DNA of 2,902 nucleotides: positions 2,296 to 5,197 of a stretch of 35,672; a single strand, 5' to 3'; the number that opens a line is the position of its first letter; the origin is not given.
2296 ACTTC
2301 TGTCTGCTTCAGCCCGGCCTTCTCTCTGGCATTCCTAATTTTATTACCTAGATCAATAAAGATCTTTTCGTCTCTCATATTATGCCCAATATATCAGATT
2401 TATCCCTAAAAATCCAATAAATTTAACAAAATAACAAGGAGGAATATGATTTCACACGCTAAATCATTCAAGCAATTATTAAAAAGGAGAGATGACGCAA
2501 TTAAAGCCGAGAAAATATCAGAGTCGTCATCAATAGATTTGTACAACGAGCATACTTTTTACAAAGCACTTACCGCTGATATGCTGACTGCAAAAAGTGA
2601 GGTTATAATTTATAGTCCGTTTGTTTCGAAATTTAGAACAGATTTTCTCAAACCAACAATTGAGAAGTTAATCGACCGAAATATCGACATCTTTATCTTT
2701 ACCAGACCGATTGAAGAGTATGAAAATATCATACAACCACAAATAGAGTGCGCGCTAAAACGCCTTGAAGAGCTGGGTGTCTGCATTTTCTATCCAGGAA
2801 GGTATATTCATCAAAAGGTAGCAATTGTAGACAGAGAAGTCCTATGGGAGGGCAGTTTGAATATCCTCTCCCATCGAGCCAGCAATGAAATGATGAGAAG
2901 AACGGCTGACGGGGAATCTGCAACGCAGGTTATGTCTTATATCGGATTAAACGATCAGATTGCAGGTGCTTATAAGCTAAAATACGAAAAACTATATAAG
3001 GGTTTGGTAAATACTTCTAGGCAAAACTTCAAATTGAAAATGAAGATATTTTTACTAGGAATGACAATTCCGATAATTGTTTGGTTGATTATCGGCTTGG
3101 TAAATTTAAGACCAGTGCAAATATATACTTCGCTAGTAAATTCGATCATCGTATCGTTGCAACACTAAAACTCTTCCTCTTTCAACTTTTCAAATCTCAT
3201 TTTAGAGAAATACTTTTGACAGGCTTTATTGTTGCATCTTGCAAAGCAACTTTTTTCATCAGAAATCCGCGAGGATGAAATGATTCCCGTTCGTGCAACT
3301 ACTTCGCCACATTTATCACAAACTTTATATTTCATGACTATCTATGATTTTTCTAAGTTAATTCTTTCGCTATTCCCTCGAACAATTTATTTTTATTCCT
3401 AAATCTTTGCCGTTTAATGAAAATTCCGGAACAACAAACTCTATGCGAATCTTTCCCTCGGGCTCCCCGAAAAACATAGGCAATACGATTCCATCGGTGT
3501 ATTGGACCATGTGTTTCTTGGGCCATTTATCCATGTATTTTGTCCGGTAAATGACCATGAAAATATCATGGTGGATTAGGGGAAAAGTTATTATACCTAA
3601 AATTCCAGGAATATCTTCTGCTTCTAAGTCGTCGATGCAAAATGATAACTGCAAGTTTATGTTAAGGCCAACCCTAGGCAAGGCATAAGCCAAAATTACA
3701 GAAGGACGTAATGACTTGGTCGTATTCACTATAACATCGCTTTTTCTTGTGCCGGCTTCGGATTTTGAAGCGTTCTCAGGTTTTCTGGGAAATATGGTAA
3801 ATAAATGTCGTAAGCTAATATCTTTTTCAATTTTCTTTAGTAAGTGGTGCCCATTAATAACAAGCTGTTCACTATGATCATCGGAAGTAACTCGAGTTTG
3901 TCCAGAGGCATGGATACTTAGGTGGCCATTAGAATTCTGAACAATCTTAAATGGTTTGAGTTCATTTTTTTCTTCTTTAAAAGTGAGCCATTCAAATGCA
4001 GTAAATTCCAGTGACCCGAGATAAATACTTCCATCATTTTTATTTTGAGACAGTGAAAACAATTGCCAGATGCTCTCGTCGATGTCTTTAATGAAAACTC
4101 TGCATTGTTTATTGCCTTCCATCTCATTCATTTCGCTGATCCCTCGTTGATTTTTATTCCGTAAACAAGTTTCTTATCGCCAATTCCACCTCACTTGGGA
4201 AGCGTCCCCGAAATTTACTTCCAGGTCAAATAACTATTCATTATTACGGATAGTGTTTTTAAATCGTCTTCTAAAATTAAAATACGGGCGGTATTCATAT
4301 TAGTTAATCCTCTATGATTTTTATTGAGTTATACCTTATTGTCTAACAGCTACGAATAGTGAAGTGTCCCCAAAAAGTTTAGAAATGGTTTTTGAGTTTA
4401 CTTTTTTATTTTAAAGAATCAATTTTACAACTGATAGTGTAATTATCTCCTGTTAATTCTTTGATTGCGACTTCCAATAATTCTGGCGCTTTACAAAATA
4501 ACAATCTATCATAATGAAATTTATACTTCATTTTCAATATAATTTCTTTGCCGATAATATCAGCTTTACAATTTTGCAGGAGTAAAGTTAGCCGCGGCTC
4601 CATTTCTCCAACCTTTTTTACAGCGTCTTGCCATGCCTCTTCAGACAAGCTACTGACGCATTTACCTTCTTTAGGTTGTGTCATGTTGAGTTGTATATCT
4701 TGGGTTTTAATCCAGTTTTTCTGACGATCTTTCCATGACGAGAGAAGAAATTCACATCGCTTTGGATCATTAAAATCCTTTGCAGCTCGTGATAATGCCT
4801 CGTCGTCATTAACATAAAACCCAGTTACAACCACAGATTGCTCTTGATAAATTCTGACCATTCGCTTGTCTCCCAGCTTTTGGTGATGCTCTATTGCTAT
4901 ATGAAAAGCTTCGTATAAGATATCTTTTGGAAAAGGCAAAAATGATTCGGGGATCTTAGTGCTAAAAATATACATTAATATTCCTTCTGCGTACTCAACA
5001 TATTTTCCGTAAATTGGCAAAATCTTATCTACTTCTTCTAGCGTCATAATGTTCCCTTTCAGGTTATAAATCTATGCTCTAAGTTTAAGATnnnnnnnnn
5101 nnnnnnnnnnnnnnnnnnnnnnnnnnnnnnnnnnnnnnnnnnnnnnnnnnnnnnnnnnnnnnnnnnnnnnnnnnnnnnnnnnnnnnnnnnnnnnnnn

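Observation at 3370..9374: Tightly packed genes of unknown function downstream of the methyltransferase-helicase pair: candidate undescribed defence or accessory module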

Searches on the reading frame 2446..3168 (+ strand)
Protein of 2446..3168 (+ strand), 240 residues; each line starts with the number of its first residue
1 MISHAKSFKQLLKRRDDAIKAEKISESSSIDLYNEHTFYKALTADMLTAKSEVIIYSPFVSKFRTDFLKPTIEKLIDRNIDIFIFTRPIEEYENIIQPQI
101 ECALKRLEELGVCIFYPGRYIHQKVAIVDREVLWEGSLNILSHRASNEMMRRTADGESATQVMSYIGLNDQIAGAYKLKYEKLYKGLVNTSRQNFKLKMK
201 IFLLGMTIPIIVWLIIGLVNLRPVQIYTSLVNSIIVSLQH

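Call 9: search_protein_families(library=pfam, proteins=[window:2446-3168:+], max_evalue=0.001)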
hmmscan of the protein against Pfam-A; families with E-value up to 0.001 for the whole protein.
window:2446-3168:+ (240 aa): 1 family
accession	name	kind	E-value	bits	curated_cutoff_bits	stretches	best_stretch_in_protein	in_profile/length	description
PF13091.12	PLDc_2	-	7.7e-07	29.4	27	1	46-164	5-126/132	PLD-like domain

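Call 86: search_protein_families(library=padloc, proteins=[window:2446-3168:+], max_evalue=0.001)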
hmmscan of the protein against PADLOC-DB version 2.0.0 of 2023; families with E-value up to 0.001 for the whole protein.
window:2446-3168:+ (240 aa): 3 families
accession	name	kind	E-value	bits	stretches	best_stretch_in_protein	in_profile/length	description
PDLC03924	MkoC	-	1.1e-11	41.6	1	20-151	977-1109/1136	-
PDLC03922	MkoB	-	4.3e-07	27.6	1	15-108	289-380/610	-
PDLC02614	DrmC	-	8.9e-06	23.6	1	48-140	32-120/153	DrmC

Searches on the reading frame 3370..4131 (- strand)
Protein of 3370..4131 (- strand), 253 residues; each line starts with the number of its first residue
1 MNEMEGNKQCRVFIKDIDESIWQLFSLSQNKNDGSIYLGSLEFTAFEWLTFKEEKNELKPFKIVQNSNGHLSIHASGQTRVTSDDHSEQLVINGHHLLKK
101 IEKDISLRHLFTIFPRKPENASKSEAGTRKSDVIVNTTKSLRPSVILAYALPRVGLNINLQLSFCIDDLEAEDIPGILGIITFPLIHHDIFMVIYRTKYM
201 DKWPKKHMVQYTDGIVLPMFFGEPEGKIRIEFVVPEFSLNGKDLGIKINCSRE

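Call 4: search_protein_families(library=pfam, proteins=[window:3370-4131:-], max_evalue=0.01)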
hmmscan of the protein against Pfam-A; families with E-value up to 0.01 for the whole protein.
window:3370-4131:- (253 aa): 0 families

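Call 5: search_protein_families(library=padloc, proteins=[window:3370-4131:-], max_evalue=0.01)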
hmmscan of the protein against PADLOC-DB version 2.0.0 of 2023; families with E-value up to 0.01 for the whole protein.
window:3370-4131:- (253 aa): 0 families

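Call 7: search_protein_families(library=ncbifam, proteins=[window:3370-4131:-], max_evalue=0.01)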
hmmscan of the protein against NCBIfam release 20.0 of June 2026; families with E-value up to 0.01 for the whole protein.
window:3370-4131:- (253 aa): 0 families

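Call 8: search_protein_families(library=phrogs, proteins=[window:3370-4131:-], max_evalue=0.01)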
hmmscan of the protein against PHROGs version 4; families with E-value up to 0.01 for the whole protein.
window:3370-4131:- (253 aa): 0 families

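Call 69: search_dna_similar(query=window:3370-4131:-, collection=plasmids, mode=protein, max_evalue=0.01, max_rows=10)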
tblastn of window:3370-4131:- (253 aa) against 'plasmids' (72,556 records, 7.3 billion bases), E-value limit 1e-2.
No match.

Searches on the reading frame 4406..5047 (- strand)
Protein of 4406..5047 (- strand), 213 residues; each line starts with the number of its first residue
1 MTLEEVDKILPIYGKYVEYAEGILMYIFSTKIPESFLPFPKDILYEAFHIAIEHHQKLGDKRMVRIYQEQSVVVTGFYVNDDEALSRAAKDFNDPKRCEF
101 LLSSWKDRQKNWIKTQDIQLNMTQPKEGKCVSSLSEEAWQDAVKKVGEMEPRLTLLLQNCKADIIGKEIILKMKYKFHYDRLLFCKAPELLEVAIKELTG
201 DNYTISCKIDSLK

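Call 4: search_protein_families(library=pfam, proteins=[window:4406-5047:-], max_evalue=0.01)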
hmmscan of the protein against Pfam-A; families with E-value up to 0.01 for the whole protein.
window:4406-5047:- (213 aa): 1 family
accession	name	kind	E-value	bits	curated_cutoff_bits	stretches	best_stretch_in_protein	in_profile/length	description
PF11490.13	DNA_pol3_a_NII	-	0.002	18.4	26.3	1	139-210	3-73/117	DNA polymerase III polC-type N-terminus II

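Call 5: search_protein_families(library=padloc, proteins=[window:4406-5047:-], max_evalue=0.01)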
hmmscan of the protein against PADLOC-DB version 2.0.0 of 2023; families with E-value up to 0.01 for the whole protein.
window:4406-5047:- (213 aa): 0 families

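Call 7: search_protein_families(library=ncbifam, proteins=[window:4406-5047:-], max_evalue=0.01)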
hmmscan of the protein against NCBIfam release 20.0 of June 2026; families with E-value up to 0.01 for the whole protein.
window:4406-5047:- (213 aa): 1 family
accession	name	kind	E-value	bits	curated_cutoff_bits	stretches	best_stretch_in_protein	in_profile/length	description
NF011512.0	PRK14950.1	equivalog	0.00023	20.4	593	1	136-209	468-543/585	DNA polymerase III subunits gamma and tau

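Call 8: search_protein_families(library=phrogs, proteins=[window:4406-5047:-], max_evalue=0.01)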
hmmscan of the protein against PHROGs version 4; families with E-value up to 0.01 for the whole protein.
window:4406-5047:- (213 aa): 0 families

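Call 70: search_dna_similar(query=window:4406-5047:-, collection=plasmids, mode=protein, max_evalue=0.01, max_rows=10)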
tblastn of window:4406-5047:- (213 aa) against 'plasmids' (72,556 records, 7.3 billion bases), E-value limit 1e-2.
No match.
